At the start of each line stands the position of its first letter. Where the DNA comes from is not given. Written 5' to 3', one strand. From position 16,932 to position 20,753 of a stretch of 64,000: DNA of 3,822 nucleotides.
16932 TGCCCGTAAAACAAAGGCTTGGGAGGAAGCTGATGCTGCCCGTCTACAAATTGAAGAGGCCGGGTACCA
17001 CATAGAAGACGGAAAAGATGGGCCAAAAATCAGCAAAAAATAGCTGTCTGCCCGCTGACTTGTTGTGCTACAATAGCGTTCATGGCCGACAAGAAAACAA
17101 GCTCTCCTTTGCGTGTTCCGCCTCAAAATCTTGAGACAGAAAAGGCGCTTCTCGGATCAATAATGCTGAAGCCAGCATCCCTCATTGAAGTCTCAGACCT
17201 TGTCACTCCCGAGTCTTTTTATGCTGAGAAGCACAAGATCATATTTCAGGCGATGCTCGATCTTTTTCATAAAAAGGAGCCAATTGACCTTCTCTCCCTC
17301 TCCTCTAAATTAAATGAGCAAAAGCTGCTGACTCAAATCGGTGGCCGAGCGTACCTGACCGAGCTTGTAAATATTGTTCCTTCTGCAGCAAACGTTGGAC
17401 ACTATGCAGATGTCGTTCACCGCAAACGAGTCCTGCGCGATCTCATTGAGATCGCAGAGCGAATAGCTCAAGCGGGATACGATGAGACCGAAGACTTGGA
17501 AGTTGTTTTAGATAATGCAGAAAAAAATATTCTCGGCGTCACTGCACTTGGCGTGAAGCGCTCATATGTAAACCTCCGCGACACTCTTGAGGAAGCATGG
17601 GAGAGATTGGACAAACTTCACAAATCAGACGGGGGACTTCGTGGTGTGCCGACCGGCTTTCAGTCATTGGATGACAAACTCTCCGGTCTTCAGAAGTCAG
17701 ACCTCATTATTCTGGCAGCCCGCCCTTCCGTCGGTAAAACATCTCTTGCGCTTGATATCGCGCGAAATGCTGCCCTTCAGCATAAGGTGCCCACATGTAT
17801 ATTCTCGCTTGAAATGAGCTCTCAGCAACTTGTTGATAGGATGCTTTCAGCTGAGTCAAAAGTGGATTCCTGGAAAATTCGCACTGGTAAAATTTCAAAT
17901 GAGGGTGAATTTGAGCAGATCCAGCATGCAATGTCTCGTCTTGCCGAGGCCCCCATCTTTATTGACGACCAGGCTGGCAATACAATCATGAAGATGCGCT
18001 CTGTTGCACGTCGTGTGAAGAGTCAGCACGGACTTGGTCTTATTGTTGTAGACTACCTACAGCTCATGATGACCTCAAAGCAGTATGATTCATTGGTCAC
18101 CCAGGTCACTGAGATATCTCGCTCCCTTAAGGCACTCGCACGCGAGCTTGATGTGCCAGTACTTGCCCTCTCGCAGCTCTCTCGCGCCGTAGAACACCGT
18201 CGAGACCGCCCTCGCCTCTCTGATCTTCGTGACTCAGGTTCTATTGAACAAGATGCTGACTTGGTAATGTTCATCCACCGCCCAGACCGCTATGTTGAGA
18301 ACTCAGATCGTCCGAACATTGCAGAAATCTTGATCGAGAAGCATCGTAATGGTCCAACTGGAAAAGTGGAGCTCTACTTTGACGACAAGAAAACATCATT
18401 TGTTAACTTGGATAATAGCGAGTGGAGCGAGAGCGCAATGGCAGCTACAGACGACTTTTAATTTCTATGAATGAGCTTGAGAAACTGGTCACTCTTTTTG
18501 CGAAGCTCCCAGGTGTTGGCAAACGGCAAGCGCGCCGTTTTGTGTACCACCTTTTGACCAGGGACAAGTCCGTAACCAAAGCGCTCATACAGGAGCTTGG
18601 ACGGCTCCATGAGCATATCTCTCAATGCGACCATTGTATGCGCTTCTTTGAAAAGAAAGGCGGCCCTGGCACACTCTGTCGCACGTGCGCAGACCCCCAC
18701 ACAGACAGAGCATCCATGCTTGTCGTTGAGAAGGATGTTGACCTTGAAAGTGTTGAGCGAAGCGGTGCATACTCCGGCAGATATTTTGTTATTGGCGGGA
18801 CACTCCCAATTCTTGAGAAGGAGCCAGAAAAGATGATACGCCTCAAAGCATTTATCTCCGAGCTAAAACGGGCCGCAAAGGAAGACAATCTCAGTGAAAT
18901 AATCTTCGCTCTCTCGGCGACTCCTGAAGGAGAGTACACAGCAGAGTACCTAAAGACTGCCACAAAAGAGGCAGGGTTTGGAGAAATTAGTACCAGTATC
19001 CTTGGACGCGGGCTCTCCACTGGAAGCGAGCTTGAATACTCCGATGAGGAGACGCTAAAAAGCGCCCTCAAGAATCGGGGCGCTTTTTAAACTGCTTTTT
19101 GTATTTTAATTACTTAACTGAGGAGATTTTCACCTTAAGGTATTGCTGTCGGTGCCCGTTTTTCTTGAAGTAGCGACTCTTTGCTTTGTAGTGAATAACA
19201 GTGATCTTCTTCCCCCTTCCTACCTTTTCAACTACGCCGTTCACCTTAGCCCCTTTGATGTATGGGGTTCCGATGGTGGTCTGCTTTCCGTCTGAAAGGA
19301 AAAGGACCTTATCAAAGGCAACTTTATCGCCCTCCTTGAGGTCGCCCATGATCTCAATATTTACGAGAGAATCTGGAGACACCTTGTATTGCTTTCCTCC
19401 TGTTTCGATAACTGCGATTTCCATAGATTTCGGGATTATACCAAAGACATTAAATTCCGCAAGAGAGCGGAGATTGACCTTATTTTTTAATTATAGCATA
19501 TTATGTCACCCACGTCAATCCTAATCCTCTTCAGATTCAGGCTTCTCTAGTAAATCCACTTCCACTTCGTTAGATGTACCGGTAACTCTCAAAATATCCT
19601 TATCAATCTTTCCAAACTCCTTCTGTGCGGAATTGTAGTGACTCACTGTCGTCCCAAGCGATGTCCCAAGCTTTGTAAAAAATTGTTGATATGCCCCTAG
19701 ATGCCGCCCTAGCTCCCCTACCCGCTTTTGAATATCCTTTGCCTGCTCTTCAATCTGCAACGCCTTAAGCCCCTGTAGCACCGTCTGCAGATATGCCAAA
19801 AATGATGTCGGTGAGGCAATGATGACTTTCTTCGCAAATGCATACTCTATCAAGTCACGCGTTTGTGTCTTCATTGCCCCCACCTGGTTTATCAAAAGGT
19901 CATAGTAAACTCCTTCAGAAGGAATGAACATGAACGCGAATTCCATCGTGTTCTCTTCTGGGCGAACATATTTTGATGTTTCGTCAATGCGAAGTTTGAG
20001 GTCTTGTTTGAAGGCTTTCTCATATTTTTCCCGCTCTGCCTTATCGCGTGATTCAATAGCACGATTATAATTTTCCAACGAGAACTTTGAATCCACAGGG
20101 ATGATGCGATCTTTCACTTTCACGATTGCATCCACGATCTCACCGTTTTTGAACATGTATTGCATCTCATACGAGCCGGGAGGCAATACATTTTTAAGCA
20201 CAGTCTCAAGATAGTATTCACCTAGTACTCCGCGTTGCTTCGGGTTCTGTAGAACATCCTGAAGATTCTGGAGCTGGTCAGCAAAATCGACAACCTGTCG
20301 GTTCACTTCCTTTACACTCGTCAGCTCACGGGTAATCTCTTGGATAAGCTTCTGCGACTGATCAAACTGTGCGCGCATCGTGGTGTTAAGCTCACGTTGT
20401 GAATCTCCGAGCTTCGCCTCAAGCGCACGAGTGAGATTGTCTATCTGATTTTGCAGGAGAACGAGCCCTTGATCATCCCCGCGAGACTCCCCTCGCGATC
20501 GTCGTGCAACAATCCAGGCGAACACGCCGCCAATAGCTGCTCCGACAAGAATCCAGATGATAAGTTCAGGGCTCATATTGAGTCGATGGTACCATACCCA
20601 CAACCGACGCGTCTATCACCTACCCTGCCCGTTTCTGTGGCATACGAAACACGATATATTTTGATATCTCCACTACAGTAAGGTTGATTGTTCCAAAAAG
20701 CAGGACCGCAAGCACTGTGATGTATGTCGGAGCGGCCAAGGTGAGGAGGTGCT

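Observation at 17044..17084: Systematic pattern of extended -10 boxes 6-10 nt upstream of start codons with no Shine-Dalgarno (probable leaderless mRNAs)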

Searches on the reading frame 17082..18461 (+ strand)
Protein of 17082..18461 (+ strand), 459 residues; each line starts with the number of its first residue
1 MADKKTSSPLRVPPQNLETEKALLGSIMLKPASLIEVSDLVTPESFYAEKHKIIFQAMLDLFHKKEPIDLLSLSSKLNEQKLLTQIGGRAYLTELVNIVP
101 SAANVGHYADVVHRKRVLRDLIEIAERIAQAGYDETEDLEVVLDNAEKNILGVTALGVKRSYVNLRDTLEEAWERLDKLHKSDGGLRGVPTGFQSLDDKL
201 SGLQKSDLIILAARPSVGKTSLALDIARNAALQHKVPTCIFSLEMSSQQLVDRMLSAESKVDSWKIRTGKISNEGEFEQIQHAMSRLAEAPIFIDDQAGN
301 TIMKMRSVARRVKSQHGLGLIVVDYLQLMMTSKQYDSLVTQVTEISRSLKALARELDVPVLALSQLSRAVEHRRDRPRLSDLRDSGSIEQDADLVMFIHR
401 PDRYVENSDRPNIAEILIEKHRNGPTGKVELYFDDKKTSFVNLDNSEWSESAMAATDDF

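Call 7: find_related_loci(query=window:17082-18461:+, collection=genome_contigs, flank=10000)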
Query window:17082-18461:+ (459 aa) in genome_contigs; peptide patterns used: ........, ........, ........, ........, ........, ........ (x = any residue, [..] = any of these).
305 stretches matched a pattern; 150 encode a relative of the query (tblastn E <= 1e-3); the best 80 are kept; 80 distinct loci.
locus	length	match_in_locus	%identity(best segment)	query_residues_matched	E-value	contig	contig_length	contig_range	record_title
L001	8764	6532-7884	74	8-458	0e+0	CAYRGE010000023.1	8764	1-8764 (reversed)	MAG TPA_asm: uncultured Candidatus Saccharibacteria bacterium isolate SRP345593_co1_113 genome assembly, contig: NODE_31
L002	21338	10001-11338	67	1-446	0e+0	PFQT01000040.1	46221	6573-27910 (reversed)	MAG: Candidatus Yonathbacteria bacterium CG_4_8_14_3_um_filter_46_25 CG_4_8_14_3_um_filter_scaffold_59_c, whole genome s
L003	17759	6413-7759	67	1-450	0e+0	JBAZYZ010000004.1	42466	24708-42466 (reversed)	MAG: Candidatus Paceibacterota bacterium isolate SO_2017_GW1_94 NODE_4311_length_42466_cov_1.411677_OW334_2017, whole ge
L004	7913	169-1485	67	8-446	0e+0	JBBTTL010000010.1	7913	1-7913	MAG: Patescibacteria group bacterium isolate H52-bin127_1 H52_bin127_1_000000000010, whole genome shotgun sequence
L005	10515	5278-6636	64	8-458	0e+0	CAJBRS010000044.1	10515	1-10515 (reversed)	uncultured bacterium isolate I-1_bin-176 genome assembly, contig: bin-176:044/133, whole genome shotgun sequence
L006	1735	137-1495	64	8-458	0e+0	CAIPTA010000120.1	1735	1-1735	MAG: Oligoflexia bacterium isolate T7-022_bin-565 genome assembly, contig: bin-565:120/202, whole genome shotgun sequenc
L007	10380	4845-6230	62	1-459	0e+0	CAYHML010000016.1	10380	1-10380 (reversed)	MAG TPA_asm: uncultured Candidatus Saccharibacteria bacterium isolate ERP119705_co13_657 genome assembly, contig: NODE_8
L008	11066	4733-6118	63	1-459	0e+0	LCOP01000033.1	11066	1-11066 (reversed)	MAG: Parcubacteria group bacterium GW2011_GWA1_47_8 UY07_C0033, whole genome shotgun sequence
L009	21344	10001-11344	66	1-449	0e+0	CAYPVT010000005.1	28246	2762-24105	MAG TPA_asm: uncultured Candidatus Saccharibacteria bacterium isolate SRP062349_co2_260 genome assembly, contig: NODE_93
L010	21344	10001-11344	66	1-449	0e+0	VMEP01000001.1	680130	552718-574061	MAG: Parcubacteria group bacterium LiPW_30 LiPW30_scaffold_20, whole genome shotgun sequence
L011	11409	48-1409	67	1-450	0e+0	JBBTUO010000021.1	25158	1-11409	MAG: Patescibacteria group bacterium isolate H41-bin128_1 H41_bin128_1_000000000021, whole genome shotgun sequence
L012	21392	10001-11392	63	1-459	0e+0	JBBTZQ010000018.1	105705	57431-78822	MAG: Patescibacteria group bacterium isolate H41-bin181_1 H41_bin181_1_000000000018, whole genome shotgun sequence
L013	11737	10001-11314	65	7-444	0e+0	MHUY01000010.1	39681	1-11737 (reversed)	MAG: Candidatus Yonathbacteria bacterium RIFOXYC2_FULL_47_9 rifoxyc2_full_scaffold_1647, whole genome shotgun sequence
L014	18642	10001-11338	65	1-446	0e+0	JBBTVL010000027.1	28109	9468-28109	MAG: Patescibacteria group bacterium isolate H51-bin144_1 H51_bin144_1_000000000027, whole genome shotgun sequence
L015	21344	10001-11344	65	1-449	0e+0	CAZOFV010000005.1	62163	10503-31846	MAG TPA_asm: uncultured Candidatus Saccharibacteria bacterium isolate SRP302447_co4_93 genome assembly, contig: NODE_148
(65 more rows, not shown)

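Call 21: search_protein_families(library=pfam, proteins=[window:17082-18461:+])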
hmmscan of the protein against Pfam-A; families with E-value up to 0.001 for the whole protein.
window:17082-18461:+ (459 aa): 4 families
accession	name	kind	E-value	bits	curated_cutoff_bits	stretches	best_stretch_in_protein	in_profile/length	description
PF03796.21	DnaB_C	-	3.7e-103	344.8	27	1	188-442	1-255/255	DnaB-like helicase C terminal domain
PF00772.26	DnaB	-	7.3e-34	116.3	23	1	13-113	2-102/103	DnaB-like helicase N terminal domain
PF13481.12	AAA_25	-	1.5e-14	54.5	27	1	201-366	27-190/195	AAA domain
PF06745.19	ATPase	-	1e-05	25.5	26.6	1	189-352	1-154/231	KaiC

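Call 43: find_encoding_contigs(protein=window:17082-18461:+, flank=2000, max_places=3)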
Protein window:17082-18461:+ (459 aa): 1 contig read that carries it; 1 place shown.
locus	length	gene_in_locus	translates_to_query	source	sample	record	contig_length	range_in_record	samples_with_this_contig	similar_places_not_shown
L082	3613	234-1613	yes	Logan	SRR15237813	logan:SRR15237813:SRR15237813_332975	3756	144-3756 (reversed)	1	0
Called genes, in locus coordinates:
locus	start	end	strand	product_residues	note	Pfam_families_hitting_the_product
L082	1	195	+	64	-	?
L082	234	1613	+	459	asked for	PF00772:DnaB, PF13481:AAA_25, PF03796:DnaB_C, PF06745:ATPase (weak)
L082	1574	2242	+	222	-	PF21176:RecR_HhH, PF01751:Toprim (weak), PF13662:Toprim_4, PF21175:RecR_C (weak)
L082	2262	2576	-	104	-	PF00829:Ribosomal_L21p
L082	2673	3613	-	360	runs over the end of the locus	?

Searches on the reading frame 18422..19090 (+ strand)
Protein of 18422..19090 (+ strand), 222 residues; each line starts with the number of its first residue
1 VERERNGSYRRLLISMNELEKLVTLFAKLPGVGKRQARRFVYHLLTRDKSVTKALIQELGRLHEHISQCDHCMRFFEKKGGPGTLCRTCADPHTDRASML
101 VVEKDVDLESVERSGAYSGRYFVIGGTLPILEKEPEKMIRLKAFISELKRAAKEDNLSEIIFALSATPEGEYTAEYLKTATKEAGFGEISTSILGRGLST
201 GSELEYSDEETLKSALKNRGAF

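Call 21: search_protein_families(library=pfam, proteins=[window:18422-19090:+])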
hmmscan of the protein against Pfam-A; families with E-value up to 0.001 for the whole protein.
window:18422-19090:+ (222 aa): 4 families
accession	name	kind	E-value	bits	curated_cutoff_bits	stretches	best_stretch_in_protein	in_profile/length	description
PF21176.3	RecR_HhH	-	1.4e-10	41.3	27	1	19-59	1-41/45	RecR, helix-hairpin-helix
PF13662.12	Toprim_4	-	2.9e-10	40.7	25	1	100-184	4-77/85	Toprim domain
PF21175.2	RecR_C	-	7.4e-08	32.1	22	1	197-219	1-23/24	RecR, C-terminal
PF01751.28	Toprim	-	2.2e-06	28.2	23.1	1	99-182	2-81/96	Toprim domain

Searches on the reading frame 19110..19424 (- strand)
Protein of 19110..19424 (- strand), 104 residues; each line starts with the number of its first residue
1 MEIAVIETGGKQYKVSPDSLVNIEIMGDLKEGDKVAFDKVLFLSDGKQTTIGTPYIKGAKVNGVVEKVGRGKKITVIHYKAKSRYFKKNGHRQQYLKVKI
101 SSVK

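Call 22: search_protein_families(library=pfam, proteins=[window:19110-19424:-])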
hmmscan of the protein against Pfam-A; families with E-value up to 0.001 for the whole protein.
window:19110-19424:- (104 aa): 1 family
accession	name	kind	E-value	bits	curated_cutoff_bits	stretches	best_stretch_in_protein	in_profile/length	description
PF00829.26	Ribosomal_L21p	-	6.7e-32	110.1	27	1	4-103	3-99/99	Ribosomal prokaryotic L21 protein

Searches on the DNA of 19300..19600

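Call 57: search_rna_families(source=window, start=19300, end=19600, threshold=evalue, max_evalue=1)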
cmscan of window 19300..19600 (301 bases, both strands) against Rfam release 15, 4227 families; matches with E-value up to 1: 0.
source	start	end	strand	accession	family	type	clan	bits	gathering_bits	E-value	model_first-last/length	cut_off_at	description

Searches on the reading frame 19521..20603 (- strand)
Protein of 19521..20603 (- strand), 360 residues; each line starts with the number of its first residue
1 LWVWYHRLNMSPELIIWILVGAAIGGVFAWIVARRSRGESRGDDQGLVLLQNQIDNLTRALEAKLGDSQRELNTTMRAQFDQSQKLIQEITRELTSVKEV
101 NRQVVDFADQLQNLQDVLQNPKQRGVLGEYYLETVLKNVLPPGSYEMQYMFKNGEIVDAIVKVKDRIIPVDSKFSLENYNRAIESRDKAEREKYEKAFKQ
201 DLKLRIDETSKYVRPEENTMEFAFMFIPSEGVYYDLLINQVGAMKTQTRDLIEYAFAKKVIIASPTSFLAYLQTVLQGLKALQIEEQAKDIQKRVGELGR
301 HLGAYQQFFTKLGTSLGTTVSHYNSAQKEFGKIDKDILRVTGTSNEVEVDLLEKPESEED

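Call 22: search_protein_families(library=pfam, proteins=[window:19521-20603:-])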
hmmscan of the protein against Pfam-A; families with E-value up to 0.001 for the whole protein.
window:19521-20603:- (360 aa): 2 families
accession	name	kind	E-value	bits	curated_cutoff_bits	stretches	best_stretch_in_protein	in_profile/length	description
PF02646.22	RmuC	-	1.9e-55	188.5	26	1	53-331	2-271/291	RmuC family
PF20667.3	Sec10_N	-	0.00071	20.1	27.4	0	46-132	14-100/118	Exocyst complex component Sec10, N-terminal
